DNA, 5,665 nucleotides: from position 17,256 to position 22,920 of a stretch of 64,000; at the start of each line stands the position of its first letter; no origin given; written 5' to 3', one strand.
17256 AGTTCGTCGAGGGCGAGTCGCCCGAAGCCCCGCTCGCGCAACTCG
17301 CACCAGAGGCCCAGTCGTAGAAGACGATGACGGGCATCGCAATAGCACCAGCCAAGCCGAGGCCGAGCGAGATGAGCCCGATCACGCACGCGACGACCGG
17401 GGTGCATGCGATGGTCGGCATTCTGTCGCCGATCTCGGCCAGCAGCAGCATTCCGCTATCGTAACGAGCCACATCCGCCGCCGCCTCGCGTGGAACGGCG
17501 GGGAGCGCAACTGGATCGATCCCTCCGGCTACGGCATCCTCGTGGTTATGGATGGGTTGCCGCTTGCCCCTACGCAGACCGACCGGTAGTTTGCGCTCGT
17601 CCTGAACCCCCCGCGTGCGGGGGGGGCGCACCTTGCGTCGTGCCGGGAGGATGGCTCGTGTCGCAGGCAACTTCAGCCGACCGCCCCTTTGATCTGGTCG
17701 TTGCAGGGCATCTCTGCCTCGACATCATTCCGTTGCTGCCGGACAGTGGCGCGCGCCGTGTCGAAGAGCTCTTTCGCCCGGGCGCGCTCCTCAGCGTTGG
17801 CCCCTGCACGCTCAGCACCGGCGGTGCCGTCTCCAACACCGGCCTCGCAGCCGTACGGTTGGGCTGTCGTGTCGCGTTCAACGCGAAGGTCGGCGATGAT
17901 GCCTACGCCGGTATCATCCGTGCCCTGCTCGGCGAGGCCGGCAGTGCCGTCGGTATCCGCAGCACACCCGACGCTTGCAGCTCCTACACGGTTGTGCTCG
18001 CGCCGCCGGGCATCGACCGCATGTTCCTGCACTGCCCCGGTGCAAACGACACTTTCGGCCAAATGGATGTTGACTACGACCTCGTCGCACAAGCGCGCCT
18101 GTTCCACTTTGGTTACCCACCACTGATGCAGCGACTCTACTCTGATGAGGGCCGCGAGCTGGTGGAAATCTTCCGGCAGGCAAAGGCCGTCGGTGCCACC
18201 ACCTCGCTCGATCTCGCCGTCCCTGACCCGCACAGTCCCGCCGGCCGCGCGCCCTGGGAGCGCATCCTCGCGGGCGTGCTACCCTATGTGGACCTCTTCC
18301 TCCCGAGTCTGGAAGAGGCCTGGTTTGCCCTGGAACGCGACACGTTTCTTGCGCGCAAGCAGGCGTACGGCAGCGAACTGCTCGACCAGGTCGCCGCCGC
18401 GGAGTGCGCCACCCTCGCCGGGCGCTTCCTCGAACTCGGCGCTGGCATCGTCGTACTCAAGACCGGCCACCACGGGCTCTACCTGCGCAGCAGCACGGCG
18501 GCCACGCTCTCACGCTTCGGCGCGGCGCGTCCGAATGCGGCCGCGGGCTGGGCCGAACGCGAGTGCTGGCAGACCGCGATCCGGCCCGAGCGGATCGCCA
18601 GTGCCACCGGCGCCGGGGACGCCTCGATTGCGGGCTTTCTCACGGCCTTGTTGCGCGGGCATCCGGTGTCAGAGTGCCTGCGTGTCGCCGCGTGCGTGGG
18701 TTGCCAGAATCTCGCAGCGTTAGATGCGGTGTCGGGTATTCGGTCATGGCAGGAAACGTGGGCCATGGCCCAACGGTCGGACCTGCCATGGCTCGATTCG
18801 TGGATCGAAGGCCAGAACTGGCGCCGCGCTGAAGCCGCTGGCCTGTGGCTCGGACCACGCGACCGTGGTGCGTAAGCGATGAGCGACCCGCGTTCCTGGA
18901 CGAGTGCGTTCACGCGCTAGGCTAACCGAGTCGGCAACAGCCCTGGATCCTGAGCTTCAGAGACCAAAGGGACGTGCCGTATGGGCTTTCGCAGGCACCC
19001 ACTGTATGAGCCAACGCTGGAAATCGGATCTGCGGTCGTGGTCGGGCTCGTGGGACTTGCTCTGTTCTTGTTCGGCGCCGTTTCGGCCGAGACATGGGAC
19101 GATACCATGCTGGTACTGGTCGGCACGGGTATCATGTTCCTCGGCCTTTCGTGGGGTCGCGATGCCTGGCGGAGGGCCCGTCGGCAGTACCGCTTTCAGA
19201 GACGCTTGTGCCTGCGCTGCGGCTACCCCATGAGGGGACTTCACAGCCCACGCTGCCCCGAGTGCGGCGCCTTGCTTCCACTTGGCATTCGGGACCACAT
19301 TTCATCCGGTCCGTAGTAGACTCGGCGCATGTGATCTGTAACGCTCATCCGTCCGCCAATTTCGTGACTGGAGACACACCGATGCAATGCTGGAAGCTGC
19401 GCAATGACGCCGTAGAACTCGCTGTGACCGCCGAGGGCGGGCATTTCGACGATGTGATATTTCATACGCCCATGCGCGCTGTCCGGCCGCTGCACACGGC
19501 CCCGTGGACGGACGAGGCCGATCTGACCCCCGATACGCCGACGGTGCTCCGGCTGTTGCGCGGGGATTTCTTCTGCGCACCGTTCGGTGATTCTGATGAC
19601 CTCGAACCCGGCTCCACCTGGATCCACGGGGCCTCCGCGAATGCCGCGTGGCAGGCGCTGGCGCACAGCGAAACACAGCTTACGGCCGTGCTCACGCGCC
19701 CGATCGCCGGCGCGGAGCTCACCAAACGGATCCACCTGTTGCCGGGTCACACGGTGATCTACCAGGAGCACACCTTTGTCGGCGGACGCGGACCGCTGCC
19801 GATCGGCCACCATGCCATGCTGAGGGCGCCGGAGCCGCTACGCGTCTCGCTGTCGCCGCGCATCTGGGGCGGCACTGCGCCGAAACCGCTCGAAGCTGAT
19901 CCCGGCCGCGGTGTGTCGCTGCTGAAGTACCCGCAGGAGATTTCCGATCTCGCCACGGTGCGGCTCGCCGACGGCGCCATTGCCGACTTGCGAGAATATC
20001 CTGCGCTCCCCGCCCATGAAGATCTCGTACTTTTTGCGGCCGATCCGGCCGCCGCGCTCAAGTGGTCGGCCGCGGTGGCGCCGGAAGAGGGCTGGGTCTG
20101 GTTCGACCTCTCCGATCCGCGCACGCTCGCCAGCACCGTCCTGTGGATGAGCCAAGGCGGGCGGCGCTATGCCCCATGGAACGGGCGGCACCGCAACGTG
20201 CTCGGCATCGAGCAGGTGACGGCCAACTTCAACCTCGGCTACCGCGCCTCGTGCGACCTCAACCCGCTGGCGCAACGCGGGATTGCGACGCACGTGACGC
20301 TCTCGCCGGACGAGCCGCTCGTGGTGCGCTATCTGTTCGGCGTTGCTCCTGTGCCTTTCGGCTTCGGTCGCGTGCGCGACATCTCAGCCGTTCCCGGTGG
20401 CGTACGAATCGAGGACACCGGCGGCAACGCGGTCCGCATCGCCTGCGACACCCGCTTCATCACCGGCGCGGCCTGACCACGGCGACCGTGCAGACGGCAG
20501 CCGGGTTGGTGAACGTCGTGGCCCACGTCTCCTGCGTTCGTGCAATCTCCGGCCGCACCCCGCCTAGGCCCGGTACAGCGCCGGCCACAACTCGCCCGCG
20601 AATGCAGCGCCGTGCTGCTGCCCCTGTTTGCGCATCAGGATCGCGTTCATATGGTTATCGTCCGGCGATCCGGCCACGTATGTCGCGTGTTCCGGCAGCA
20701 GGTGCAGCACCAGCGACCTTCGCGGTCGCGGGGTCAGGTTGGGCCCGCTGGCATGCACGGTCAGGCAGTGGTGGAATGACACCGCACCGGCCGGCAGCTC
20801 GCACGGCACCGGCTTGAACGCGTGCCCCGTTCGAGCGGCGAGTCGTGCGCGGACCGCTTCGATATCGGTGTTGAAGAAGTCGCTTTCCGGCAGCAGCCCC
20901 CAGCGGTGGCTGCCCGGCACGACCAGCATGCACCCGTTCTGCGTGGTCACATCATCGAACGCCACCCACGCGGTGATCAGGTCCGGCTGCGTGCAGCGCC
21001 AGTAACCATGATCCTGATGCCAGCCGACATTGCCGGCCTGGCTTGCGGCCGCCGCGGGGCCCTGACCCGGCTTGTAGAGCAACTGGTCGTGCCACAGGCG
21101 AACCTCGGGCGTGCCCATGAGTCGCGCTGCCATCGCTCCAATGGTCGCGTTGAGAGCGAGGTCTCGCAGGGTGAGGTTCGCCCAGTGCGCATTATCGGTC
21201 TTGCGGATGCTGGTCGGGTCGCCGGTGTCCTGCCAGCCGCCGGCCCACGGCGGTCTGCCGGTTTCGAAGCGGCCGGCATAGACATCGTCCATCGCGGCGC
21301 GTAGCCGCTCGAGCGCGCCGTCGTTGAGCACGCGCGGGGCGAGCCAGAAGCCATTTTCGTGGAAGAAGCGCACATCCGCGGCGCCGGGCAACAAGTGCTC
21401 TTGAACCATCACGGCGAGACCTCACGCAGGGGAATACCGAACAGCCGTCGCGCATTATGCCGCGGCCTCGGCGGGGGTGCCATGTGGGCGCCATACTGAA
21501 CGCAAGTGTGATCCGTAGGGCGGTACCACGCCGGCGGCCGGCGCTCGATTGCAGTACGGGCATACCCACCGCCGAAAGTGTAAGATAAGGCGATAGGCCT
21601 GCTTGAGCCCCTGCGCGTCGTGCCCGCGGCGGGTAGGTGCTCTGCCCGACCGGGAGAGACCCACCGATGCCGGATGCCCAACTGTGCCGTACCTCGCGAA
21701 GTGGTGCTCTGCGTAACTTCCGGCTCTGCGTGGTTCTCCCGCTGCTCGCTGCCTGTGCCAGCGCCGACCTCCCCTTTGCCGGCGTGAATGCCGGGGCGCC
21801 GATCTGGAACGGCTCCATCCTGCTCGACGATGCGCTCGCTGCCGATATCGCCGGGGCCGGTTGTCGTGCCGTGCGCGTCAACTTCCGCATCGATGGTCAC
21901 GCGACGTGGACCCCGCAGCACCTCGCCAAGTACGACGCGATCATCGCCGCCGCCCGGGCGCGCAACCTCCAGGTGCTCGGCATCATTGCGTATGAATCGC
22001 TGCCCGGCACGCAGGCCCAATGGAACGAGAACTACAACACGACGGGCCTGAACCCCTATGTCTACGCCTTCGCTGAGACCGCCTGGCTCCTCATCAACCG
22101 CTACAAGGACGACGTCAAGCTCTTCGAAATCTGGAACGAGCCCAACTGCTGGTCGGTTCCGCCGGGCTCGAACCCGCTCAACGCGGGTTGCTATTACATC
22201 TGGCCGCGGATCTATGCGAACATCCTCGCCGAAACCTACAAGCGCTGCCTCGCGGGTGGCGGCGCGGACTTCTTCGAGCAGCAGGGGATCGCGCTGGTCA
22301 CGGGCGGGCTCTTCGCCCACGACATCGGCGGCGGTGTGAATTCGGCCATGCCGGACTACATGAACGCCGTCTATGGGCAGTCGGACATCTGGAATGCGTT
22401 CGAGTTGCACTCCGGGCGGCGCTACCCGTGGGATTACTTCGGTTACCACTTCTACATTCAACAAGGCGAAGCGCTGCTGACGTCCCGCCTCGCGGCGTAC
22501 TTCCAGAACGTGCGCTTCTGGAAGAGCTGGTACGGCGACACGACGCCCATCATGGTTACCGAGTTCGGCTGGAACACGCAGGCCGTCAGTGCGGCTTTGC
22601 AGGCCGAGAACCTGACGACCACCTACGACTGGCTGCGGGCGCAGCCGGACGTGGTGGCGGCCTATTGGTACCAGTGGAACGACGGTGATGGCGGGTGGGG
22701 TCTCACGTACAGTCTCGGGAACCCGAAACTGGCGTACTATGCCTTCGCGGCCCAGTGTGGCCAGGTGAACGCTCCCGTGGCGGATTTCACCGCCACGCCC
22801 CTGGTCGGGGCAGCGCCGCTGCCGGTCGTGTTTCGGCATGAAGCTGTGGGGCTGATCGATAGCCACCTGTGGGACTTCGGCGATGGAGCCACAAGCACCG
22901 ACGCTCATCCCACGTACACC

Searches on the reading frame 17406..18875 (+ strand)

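Call 43: search_protein_families(library=pfam, proteins=[window:17406-18875:+], max_evalue=0.001)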
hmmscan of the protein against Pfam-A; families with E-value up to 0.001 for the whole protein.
window:17406-18875:+ (489 aa): 1 family
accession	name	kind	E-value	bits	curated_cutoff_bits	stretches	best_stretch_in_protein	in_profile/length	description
PF00294.29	PfkB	-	6.8e-21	75.3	25.8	1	125-435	22-289/302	pfkB family carbohydrate kinase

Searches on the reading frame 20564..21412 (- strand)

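Call 43: search_protein_families(library=pfam, proteins=[window:20564-21412:-], max_evalue=0.001)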
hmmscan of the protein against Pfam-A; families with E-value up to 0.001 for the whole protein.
window:20564-21412:- (282 aa): 1 family
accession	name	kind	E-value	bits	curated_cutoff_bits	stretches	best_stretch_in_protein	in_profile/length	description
PF05721.19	PhyH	-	8.9e-34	118.1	22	1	17-232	1-212/213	Phytanoyl-CoA dioxygenase (PhyH)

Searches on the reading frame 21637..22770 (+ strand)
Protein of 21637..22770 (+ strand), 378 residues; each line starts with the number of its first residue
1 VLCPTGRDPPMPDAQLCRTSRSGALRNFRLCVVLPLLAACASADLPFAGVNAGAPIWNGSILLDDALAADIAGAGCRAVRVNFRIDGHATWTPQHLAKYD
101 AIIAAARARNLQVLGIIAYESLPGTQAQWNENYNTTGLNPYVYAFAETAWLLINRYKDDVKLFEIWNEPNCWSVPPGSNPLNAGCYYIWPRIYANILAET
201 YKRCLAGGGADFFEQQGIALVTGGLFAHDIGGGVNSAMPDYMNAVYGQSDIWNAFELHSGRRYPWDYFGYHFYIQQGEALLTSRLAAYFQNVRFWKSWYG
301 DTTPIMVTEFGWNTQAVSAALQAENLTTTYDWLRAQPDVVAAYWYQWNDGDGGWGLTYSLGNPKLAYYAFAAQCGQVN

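Call 56: search_solved_structures(query=window:21637-22770:+, max_evalue=1)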
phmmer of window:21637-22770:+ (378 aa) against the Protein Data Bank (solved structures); distinct sequences matched with E-value up to 1: 6.
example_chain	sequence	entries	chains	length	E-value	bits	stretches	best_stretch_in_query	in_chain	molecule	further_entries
9uct_A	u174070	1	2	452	0.05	15.5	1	86-172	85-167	beta-glucosidase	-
8ztw_A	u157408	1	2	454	0.077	14.9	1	139-172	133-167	Multifunctional glycoside hydrolase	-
9gci_A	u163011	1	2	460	0.16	13.8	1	139-172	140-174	beta-glucosidase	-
9gcj_A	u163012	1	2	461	0.16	13.8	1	139-172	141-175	beta-glucosidase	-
9w4b_A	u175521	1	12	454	0.3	13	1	142-172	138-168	beta-glucosidase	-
5jvk_A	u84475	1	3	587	0.54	12.1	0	304-361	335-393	Uncharacterized protein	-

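Call 77: search_solved_structures(query=A7, max_evalue=1)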
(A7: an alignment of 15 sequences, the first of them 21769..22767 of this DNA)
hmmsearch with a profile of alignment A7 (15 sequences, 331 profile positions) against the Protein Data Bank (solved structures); distinct sequences matched with E-value up to 1: 43.
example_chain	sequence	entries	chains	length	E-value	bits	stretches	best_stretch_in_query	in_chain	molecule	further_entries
5jvk_A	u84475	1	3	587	3.5e-08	36.3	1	245-329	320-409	Uncharacterized protein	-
6m4e_A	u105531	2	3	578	1.2e-06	31.3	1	43-131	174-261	Beta-galactosidase-like enzyme | Beta-hexosyltransferase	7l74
6m55_A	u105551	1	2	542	1.2e-06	31.3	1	43-131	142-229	Beta-galactosidase-like enzyme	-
6m4f_A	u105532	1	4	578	1.3e-06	31.1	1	43-131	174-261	Beta-galactosidase-like enzyme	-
9gci_A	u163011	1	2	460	4e-06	29.5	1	42-177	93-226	beta-glucosidase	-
9gcj_A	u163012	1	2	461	4.1e-06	29.5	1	42-177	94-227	beta-glucosidase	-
8ztw_A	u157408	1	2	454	6.9e-06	28.8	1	45-180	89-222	Multifunctional glycoside hydrolase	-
9uct_A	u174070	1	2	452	7.5e-06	28.6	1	42-180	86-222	beta-glucosidase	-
9w4b_A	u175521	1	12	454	2e-05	27.2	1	45-178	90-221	beta-glucosidase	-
9w4f_A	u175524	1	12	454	0.00014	24.5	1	45-178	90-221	beta-glucosidase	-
5bx9_A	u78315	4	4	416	0.0019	20.7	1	23-126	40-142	PslG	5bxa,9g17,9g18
4zn2_A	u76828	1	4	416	0.0019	20.7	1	23-126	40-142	PslG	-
6z1h_A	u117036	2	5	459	0.0031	20.1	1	48-175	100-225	ANCESTRAL RECONSTRUCTED GLYCOSIDASE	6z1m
6uax_A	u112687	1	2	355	0.0056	19.2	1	220-306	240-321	Hypothetical serine rich protein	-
9jtt_A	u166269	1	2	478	0.012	18.1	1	94-133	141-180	Beta-glucosidase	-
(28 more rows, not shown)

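Call 78: search_protein_families(library=pfam, alignment_id=A7, max_evalue=0.1)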
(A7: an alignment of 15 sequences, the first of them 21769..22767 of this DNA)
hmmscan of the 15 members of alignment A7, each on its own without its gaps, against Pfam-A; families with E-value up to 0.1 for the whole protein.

A. member 1, window:21769-22767:+ (333 aa): 1 family
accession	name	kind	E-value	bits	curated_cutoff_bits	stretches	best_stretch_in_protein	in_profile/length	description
PF00150.24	Cellulase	-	2.3e-07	31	23.5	1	9-305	16-271/272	Cellulase (glycosyl hydrolase family 5)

B. families by the number of members that match (of 15 scanned): 4 families
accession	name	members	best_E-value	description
PF11790.14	Glyco_hydro_cc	8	8.3e-06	Glycosyl hydrolase catalytic core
PF18989.5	DUF5722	8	1.1e-05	Family of unknown function (DUF5722)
PF00150.24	Cellulase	5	1e-08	Cellulase (glycosyl hydrolase family 5)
PF00232.24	Glyco_hydro_1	2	0.0073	Glycosyl hydrolase family 1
